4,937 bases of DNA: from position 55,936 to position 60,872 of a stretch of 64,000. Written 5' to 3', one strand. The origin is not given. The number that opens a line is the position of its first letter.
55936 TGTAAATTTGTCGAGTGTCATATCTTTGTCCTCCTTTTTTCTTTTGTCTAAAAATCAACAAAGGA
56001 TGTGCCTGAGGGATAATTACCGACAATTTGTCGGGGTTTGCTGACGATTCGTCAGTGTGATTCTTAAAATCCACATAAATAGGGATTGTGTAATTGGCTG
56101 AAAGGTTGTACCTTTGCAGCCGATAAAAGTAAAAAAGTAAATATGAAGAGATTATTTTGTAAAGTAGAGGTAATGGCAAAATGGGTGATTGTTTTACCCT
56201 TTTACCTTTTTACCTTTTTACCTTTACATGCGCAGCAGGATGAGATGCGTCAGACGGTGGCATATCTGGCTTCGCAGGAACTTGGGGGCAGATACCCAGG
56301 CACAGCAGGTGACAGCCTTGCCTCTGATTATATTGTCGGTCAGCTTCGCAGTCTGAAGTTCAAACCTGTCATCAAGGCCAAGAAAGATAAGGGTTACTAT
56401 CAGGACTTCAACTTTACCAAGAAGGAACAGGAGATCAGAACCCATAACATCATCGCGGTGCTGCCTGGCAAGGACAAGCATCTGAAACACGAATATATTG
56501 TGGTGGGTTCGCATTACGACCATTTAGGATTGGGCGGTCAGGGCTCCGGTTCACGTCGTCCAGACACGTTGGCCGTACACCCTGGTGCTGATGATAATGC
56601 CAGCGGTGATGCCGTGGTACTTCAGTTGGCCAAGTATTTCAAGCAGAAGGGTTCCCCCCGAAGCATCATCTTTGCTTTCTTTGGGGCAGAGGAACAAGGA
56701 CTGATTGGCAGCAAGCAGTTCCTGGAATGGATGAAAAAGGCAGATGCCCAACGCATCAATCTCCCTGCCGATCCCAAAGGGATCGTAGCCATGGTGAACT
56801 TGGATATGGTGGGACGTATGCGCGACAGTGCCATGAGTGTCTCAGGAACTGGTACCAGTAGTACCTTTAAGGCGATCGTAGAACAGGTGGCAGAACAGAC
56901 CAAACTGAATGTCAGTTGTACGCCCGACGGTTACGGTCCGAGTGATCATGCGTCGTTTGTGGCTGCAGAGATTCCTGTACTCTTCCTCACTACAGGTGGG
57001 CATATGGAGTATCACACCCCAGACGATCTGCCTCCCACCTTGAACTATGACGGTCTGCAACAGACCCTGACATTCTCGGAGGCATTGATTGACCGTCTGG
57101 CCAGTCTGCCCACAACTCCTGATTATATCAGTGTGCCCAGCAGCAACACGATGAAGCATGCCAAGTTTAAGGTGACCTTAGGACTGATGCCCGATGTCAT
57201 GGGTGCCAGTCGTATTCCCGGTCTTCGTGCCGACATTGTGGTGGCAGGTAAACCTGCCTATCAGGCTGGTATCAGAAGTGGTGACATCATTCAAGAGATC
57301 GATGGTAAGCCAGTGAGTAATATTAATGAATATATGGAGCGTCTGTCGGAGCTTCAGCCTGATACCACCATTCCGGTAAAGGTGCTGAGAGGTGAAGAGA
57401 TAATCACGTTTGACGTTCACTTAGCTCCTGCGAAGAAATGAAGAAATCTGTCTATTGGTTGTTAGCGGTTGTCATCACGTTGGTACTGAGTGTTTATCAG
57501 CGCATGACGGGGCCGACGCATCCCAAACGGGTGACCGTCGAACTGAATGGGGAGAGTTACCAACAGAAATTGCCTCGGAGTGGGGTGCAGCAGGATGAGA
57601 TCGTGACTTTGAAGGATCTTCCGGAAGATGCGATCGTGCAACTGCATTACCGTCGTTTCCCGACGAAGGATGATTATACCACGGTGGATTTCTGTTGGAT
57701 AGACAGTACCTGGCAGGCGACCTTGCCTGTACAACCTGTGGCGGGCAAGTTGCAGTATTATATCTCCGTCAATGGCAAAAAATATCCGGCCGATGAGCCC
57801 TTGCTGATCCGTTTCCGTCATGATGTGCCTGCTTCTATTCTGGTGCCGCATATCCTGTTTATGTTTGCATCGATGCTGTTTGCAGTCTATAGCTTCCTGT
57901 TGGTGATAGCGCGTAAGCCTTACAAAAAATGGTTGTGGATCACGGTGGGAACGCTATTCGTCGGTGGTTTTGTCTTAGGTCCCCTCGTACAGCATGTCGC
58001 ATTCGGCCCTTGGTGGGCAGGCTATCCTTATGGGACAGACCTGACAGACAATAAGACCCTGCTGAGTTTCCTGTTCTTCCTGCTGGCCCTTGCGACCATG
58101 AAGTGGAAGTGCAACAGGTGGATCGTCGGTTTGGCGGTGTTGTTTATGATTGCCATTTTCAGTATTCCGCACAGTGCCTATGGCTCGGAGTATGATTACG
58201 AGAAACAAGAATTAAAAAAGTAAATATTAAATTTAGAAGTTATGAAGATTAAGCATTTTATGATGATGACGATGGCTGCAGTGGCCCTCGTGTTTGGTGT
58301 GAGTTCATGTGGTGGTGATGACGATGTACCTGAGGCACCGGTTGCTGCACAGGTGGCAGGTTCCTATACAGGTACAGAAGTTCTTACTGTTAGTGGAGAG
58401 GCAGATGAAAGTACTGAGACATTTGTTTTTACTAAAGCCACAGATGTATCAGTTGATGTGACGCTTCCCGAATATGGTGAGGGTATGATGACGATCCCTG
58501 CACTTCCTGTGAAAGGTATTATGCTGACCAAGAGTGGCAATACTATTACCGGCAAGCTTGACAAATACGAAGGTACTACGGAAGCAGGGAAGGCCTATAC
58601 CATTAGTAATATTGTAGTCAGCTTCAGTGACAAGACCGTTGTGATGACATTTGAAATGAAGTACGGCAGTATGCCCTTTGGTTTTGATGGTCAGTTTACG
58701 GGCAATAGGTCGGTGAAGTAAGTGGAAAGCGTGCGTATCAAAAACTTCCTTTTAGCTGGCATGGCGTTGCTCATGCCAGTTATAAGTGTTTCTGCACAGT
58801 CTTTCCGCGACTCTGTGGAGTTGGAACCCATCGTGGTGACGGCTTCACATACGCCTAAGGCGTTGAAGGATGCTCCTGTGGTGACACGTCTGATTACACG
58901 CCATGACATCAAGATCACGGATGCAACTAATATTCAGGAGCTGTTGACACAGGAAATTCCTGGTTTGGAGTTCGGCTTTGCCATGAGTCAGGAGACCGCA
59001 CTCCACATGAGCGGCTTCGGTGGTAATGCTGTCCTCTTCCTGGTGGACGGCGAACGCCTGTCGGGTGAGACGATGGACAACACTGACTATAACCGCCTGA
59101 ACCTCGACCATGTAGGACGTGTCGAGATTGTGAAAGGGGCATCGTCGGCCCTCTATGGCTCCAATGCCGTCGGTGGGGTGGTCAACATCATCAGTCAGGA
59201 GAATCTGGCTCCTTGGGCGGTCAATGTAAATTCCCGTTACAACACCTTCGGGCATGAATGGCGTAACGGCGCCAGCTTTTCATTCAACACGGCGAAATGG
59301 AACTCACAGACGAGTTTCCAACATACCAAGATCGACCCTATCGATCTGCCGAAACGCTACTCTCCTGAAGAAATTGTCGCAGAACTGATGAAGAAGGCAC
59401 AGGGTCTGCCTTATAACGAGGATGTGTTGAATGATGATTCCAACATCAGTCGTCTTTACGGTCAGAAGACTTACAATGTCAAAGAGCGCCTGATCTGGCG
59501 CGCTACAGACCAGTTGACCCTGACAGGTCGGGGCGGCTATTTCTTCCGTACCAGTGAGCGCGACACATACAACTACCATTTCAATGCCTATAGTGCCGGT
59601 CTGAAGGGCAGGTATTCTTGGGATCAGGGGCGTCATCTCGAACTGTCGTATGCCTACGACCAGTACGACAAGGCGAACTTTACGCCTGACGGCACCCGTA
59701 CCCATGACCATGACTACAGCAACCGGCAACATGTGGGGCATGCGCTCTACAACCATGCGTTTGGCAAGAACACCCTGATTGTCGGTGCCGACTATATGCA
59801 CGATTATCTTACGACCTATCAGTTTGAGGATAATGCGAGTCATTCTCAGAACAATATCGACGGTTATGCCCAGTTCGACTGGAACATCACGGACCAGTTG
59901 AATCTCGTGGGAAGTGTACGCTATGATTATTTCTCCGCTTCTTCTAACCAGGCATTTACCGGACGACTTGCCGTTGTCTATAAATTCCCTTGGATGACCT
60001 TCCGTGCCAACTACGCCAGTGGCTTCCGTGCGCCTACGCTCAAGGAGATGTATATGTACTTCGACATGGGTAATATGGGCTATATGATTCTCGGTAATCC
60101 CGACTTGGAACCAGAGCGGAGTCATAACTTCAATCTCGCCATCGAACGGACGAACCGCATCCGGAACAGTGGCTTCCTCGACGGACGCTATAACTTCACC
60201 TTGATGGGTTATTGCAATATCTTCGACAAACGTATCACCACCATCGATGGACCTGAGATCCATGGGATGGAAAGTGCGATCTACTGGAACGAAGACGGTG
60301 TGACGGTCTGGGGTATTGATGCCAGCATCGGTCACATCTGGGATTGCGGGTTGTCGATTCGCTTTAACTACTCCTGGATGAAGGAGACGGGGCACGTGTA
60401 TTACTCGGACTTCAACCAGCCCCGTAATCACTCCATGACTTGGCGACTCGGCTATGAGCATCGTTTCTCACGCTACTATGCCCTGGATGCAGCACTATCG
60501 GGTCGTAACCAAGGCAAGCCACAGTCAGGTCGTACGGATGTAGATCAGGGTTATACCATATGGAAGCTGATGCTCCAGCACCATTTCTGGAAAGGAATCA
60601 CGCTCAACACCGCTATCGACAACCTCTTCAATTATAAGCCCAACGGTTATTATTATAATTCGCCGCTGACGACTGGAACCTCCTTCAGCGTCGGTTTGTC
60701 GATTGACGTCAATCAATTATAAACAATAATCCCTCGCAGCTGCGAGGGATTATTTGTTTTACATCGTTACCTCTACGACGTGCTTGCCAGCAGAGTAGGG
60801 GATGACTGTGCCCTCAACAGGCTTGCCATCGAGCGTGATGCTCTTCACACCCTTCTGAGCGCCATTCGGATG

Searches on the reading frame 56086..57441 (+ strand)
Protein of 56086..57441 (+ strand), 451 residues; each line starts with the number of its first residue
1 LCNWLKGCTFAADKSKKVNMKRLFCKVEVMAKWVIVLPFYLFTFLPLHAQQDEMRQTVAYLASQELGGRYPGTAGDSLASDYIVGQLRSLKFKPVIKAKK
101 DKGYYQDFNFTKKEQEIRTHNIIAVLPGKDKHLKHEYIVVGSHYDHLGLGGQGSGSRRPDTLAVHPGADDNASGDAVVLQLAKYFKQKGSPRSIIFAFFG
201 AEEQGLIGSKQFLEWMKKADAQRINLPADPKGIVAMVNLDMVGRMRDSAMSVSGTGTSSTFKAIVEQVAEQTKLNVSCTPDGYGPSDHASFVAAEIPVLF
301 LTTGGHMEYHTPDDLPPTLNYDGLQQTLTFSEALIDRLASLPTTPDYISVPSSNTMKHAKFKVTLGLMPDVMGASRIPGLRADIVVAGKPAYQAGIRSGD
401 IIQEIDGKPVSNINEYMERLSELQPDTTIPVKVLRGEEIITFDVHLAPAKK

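Call 49: search_protein_families(library=pfam, proteins=[window:56086-57441:+], max_evalue=0.0001)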
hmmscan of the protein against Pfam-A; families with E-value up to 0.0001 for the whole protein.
window:56086-57441:+ (451 aa): 5 families
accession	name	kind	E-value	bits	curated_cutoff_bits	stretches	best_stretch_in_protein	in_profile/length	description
PF04389.22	Peptidase_M28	-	5.1e-42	144.2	21.3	1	121-327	1-185/193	Peptidase family M28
PF13180.12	PDZ_2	-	1.4e-10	41.7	27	1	385-446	19-80/80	PDZ domain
PF01546.33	Peptidase_M20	-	2.8e-10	40.9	24.6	1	141-313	3-185/206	Peptidase family M20/M25/M40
PF17820.7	PDZ_6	-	2.7e-08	33.9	27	1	385-435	5-54/54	PDZ domain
PF00595.29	PDZ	-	1.1e-05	26.1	23.2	1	376-415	23-62/81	PDZ domain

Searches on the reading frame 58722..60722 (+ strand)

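Call 49: search_protein_families(library=pfam, proteins=[window:58722-60722:+], max_evalue=0.0001)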
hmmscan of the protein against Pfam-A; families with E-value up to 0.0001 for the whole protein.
window:58722-60722:+ (666 aa): 2 families
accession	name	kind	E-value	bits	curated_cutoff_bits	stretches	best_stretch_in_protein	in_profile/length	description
PF00593.30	TonB_dep_Rec_b-barrel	-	3.2e-37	129.9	27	1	239-635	12-436/436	TonB dependent receptor-like, beta-barrel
PF07715.20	Plug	-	1.1e-21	77.7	23.9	1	48-153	2-107/107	TonB-dependent Receptor Plug Domain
